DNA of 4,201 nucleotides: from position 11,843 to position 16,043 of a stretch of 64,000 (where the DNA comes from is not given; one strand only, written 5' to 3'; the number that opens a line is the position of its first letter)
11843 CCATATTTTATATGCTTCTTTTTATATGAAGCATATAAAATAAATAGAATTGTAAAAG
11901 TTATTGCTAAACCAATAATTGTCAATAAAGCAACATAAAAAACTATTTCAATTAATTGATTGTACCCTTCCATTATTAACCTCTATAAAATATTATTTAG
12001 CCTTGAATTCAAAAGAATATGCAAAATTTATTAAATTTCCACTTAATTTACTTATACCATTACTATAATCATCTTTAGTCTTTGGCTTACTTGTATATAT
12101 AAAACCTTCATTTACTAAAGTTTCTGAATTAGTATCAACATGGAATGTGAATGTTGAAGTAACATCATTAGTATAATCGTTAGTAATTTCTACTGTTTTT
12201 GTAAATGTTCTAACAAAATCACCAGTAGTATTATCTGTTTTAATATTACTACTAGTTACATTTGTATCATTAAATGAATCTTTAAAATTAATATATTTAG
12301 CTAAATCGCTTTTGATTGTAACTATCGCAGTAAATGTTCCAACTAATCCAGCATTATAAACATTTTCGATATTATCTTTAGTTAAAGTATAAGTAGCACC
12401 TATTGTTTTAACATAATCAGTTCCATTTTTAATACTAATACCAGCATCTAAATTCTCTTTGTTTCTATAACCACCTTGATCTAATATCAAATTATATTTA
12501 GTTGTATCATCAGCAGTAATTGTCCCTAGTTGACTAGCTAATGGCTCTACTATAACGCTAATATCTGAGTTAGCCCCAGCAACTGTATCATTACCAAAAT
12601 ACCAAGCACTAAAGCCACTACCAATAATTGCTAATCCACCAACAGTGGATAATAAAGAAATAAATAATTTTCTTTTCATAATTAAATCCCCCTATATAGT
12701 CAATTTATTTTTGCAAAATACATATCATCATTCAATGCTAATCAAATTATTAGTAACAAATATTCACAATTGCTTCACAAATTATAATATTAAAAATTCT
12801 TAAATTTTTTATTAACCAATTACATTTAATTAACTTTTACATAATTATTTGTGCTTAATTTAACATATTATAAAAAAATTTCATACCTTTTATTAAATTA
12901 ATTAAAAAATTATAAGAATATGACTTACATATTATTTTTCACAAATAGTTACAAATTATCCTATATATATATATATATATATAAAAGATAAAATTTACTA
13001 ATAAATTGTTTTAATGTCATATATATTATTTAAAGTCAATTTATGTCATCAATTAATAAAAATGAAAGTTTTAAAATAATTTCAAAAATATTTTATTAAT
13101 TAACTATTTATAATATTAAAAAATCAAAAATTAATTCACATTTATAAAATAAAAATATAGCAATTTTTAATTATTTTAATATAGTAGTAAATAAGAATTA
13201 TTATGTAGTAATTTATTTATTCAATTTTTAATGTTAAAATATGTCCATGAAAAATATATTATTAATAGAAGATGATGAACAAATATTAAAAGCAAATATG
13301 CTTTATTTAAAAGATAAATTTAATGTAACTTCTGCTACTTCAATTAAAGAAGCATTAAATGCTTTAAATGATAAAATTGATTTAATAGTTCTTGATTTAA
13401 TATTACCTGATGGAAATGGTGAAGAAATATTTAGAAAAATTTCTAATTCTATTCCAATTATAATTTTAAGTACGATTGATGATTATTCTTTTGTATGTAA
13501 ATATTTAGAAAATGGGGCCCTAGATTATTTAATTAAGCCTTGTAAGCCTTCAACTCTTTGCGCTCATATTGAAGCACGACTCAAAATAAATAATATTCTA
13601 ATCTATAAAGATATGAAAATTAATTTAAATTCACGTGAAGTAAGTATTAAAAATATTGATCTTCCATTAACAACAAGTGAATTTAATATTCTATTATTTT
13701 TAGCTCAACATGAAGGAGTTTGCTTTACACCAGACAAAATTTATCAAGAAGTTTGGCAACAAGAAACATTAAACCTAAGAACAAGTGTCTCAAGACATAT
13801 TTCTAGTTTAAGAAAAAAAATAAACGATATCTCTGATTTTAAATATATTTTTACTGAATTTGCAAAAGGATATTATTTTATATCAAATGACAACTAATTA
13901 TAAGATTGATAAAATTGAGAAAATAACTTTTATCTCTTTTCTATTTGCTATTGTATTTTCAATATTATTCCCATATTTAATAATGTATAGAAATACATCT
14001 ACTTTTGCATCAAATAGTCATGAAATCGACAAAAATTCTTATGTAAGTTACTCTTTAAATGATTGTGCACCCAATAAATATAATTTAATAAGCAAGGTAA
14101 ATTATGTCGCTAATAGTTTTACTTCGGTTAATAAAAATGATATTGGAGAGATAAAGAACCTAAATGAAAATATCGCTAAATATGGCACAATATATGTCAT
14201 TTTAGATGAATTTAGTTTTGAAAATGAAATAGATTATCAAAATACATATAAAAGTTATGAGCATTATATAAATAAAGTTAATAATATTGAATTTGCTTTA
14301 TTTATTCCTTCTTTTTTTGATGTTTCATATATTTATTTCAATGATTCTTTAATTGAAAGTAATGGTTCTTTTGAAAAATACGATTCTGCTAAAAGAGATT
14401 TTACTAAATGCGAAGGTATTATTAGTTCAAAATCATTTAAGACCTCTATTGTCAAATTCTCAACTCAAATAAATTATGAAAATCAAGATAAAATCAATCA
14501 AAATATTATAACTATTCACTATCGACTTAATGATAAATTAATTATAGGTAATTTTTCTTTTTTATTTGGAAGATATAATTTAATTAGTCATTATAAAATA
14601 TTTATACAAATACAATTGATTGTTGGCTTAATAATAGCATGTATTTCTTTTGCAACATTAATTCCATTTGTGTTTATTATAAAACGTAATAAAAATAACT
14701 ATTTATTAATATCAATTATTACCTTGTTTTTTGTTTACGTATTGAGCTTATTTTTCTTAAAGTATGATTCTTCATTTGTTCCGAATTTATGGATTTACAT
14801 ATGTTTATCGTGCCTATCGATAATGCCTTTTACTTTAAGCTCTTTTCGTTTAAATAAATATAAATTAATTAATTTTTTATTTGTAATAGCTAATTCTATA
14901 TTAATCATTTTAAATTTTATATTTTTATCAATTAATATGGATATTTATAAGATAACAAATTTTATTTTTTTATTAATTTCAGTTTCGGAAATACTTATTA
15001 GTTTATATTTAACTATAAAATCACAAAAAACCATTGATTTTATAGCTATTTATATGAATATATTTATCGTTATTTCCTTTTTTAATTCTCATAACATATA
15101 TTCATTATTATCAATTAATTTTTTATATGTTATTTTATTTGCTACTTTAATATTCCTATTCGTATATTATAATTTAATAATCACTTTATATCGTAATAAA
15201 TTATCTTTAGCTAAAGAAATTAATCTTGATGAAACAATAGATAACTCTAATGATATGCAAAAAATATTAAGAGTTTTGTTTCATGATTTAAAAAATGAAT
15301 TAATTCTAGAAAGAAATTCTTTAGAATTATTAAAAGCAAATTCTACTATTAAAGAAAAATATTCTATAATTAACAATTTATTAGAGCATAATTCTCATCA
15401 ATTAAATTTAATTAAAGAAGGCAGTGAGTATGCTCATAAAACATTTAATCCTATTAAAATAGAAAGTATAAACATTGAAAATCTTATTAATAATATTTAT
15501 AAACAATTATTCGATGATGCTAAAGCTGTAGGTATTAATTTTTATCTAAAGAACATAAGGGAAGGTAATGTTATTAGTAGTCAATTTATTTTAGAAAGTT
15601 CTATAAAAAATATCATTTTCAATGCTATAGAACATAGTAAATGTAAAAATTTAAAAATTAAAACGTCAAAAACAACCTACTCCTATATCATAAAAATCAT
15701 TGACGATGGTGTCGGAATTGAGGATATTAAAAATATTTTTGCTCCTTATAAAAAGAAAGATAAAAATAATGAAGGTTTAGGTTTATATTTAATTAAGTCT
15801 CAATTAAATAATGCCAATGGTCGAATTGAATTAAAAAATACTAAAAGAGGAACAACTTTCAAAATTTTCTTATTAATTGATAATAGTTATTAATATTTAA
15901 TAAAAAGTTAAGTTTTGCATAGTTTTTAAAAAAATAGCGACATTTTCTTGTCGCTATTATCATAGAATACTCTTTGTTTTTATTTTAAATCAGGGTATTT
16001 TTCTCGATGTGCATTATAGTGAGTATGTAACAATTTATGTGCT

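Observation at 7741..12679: Four-gene operon with a SipW/ER-type signal peptidase among three secreted proteins carrying a matching leader: candidate undescribed TasA-like fibre system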

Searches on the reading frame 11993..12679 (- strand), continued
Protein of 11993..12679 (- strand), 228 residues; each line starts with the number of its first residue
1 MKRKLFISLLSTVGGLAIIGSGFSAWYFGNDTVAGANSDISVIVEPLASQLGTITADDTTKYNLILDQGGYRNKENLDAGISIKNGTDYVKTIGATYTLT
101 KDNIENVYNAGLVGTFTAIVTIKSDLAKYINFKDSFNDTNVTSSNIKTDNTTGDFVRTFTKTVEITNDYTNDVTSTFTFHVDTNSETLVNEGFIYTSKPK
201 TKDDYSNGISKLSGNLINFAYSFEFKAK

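Call 48: search_protein_representatives(alignment_id=A1)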
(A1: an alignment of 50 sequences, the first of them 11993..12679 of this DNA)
Query: 50 sequences, 238 profile positions. Proteins with E-value up to 0.001 (for the whole library): 746; up to 1e-10: 429; up to 1e-30: 122. The best 150 are listed.
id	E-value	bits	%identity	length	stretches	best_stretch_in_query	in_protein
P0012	1.2e-70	254.6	-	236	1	1-236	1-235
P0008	5.8e-69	249.1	-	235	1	1-235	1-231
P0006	2.5e-67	243.7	-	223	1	1-237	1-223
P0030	1.7e-65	237.7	-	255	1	1-236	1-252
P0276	2.8e-65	237.0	-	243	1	1-236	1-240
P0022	1.3e-64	234.8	-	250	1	1-235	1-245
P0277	8.3e-64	232.2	-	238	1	1-234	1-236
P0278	2.0e-63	230.9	-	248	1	1-235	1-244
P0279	9.6e-62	225.4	-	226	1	3-236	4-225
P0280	6.9e-61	222.6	-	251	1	1-235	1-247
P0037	9.1e-61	222.2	-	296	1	1-236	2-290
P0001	2.3e-60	220.9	-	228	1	1-236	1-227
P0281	3.7e-59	217.0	-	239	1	1-236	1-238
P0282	5.5e-58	213.1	-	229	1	1-236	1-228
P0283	4.2e-56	207.0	-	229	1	1-236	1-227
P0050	1.3e-49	185.7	-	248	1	1-237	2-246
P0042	6.0e-41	157.3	-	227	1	1-234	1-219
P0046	4.0e-40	154.7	-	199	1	9-236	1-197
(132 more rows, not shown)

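Call 65: search_protein_families(library=pfam, proteins=[P0041, P0046, P0047, P0048, P0049, P0050, P0042, P0031, P0033, P0028], max_evalue=1)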
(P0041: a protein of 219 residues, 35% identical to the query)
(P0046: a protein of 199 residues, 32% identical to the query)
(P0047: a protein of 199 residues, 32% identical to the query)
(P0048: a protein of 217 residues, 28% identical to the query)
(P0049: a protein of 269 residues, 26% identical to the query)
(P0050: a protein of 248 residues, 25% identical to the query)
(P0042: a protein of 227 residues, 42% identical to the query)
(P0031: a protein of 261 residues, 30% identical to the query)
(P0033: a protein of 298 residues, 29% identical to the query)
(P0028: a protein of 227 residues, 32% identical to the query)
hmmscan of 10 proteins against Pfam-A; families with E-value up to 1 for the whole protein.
P0041 (219 aa): 0 families

P0046 (199 aa): 2 families
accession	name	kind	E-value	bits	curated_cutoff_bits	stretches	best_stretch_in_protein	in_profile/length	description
PF10850.13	DUF2653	-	0.066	13.9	22.7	1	76-129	20-71/88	Protein of unknown function (DUF2653)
PF18793.7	nos_propeller_2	-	0.12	13.2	29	1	162-188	33-59/70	Nitrous oxide reductase propeller repeat 2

P0047 (199 aa): 2 families
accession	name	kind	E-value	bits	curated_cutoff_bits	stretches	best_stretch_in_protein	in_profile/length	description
PF10850.13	DUF2653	-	0.082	13.6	22.7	1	76-129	20-71/88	Protein of unknown function (DUF2653)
PF18793.7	nos_propeller_2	-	0.17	12.8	29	1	163-188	34-59/70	Nitrous oxide reductase propeller repeat 2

P0048 (217 aa): 1 family
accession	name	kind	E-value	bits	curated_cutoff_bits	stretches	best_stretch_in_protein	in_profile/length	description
PF18522.7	DUF5620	-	0.1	13.4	25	1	69-148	34-94/120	Domain of unknown function (DUF5620)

P0049 (269 aa): 0 families

P0050 (248 aa): 0 families

P0042 (227 aa): 1 family
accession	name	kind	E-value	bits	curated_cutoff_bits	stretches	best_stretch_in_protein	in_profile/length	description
PF05002.20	SGS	-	0.038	14.6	23.9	1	105-134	51-77/82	SGS domain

P0031 (261 aa): 1 family
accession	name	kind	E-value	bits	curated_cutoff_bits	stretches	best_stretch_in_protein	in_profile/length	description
PF17209.9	Hfq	-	0.025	14.6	27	1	59-82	25-48/64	Hfq protein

P0033 (298 aa): 0 families

P0028 (227 aa): 0 families

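Call 66: search_protein_families(library=pfam, proteins=[P0003, P0005, P0009, P0011, P0019, P0022, P0023, P0025, P0027, P0029], max_evalue=1)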
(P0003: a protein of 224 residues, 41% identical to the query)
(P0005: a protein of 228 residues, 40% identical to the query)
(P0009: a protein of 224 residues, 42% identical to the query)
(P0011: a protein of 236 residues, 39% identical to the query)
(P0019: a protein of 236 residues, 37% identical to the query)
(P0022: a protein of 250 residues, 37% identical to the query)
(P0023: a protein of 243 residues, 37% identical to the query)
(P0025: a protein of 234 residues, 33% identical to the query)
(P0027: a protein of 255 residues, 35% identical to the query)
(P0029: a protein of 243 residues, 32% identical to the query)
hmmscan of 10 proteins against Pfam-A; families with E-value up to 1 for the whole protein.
P0003 (224 aa): 1 family
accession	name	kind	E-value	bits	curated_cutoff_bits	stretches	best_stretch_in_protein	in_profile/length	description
PF04522.18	BBMV_Gp1_N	-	0.15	12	27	1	92-189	134-230/242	Broad bean mottle virus, Gp1, N-terminal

P0005 (228 aa): 2 families
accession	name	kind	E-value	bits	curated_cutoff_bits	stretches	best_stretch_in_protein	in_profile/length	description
PF12389.13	Peptidase_M73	-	0.026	14.8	22.5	1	1-39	2-39/196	Camelysin metallo-endopeptidase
PF11631.14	DUF3255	-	0.042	14.2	25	1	136-189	13-65/123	Protein of unknown function (DUF3255)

P0009 (224 aa): 0 families

P0011 (236 aa): 2 families
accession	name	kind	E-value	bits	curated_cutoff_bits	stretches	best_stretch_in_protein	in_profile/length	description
PF13205.12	Big_5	-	0.24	12.6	23.6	1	75-165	22-104/105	Bacterial Ig-like domain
PF01620.22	Pollen_allerg_2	-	0.83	10.5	28.2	0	91-134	60-101/141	Ribonuclease (pollen allergen)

P0019 (236 aa): 0 families

P0022 (250 aa): 0 families

P0023 (243 aa): 1 family
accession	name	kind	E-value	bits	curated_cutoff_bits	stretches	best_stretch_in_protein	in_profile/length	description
PF00271.37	Helicase_C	-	0.2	12.3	23.5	1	96-184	12-98/110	Helicase conserved C-terminal domain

P0025 (234 aa): 1 family
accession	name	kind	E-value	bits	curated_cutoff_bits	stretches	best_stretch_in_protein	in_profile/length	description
PF10828.13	DUF2570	-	0.021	15.3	26.6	1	12-70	3-56/108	Protein of unknown function (DUF2570)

P0027 (255 aa): 2 families
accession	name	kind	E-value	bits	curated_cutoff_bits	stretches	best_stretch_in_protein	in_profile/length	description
PF22864.1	ArgL-like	-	0.042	14.4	28.2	1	173-183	4-14/31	ArgL-like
PF03527.20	RHS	-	0.089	13.1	27.9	1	39-57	1-19/38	RHS protein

P0029 (243 aa): 2 families
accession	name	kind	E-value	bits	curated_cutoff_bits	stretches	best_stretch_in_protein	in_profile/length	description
PF20604.3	DUF6798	-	0.13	12.5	26.9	0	182-205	17-40/61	Domain of unknown function (DUF6798)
PF17339.8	PH_15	-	0.14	12.6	22.8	1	104-156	54-102/107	PH domain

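Call 68: search_protein_families(library=pfam, proteins=[L004:11930-14038:+, L004:9373-11898:+, L003:7463-10666:+], max_evalue=0.1)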
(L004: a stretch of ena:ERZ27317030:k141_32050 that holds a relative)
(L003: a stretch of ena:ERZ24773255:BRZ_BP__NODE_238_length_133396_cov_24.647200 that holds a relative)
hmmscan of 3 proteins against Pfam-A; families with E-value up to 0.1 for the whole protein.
L004:11930-14038:+ (702 aa): 3 families
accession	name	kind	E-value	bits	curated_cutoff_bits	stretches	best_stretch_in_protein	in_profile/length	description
PF10502.14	Peptidase_S26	-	0.00073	20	22.9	1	136-208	17-78/168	Signal peptidase, peptidase S26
PF04229.20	GrpB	-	0.0011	19.6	25.5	1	393-443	88-137/159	GrpB protein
PF00831.28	Ribosomal_L29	-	0.0035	17.7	24.5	0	574-599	7-32/57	Ribosomal L29 protein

L004:9373-11898:+ (841 aa): 1 family
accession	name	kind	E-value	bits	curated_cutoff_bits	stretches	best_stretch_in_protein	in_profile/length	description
PF24227.1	DUF7443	-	0.022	14.8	27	1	710-737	19-46/58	Domain of unknown function (DUF7443)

L003:7463-10666:+ (1067 aa): 0 families

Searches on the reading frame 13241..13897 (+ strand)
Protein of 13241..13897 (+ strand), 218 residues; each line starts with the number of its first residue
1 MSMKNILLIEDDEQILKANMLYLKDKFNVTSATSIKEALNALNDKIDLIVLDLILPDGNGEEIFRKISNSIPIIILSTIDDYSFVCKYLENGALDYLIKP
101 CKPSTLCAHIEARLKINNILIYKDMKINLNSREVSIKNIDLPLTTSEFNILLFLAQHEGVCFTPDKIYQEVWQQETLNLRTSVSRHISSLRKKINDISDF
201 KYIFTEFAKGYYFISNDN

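Call 30: search_protein_families(library=pfam, proteins=[window:13241-13897:+], max_evalue=0.01)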
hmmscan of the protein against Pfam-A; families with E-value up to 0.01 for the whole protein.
window:13241-13897:+ (218 aa): 2 families
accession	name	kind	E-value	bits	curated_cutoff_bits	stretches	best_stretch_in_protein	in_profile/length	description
PF00072.30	Response_reg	-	5.6e-19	68.8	30.2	1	6-111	1-111/111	Response regulator receiver domain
PF00486.34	Trans_reg_C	-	8.4e-16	58.3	26.2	1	141-213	4-77/77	Transcriptional regulatory protein, C terminal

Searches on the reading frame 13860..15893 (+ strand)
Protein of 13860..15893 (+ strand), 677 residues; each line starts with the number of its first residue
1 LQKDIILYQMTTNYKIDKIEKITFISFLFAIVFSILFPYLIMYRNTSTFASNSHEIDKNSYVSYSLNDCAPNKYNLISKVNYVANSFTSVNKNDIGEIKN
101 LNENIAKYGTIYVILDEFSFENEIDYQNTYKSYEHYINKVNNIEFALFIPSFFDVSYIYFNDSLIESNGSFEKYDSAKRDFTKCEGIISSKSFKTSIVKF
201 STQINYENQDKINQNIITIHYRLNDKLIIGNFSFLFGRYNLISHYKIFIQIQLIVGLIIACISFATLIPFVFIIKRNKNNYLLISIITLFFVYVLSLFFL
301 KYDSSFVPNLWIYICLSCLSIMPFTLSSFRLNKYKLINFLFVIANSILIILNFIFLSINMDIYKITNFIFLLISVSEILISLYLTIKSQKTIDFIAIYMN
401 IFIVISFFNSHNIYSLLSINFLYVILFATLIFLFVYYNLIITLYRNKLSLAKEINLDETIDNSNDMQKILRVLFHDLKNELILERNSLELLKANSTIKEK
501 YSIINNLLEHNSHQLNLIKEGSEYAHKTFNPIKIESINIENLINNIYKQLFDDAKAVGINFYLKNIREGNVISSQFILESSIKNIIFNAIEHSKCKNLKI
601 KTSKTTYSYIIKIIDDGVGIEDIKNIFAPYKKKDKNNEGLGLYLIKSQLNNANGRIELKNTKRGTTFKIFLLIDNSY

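Call 30: search_protein_families(library=pfam, proteins=[window:13860-15893:+], max_evalue=0.01)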
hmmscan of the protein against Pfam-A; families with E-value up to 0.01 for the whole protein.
window:13860-15893:+ (677 aa): 1 family
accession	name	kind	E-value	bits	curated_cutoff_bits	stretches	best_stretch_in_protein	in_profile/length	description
PF02518.31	HATPase_c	-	3.3e-13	50.5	26.4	1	579-671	7-107/111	Histidine kinase-, DNA gyrase B-, and HSP90-like ATPase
